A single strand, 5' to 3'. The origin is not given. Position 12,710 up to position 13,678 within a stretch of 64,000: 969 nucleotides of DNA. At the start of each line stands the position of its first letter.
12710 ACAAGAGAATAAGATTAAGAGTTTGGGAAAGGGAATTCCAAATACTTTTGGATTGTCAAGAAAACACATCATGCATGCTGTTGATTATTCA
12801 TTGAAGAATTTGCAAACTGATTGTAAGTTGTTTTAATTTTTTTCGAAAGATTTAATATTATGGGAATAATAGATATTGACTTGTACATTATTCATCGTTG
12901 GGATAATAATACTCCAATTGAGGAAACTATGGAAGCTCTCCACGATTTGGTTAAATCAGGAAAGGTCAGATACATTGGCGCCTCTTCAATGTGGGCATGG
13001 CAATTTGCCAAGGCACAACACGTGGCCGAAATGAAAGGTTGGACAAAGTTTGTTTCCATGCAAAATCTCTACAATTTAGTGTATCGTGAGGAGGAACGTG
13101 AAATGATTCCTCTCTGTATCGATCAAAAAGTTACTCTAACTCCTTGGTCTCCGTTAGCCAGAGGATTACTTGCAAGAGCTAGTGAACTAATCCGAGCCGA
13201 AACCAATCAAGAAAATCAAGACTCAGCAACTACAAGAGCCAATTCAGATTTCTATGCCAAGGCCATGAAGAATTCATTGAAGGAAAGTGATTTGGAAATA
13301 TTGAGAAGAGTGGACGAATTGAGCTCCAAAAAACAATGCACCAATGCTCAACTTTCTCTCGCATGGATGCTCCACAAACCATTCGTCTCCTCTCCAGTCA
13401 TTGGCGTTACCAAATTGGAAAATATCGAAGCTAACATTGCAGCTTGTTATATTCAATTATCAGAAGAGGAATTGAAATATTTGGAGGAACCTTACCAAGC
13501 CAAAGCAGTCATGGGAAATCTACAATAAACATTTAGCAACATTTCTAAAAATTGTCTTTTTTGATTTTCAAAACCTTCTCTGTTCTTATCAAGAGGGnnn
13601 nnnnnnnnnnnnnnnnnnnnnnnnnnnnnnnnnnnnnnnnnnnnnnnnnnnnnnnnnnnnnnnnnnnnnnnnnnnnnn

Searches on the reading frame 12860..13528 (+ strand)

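Call 79: search_protein_families(library=pfam, proteins=[window:12860-13528:+], max_evalue=0.0001)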
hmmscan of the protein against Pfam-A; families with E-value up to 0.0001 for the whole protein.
window:12860-13528:+ (222 aa): 1 family
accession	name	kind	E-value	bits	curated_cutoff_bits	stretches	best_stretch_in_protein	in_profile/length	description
PF00248.27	Aldo_ket_red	-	1.5e-45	155.9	24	1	5-210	102-288/291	Aldo/keto reductase family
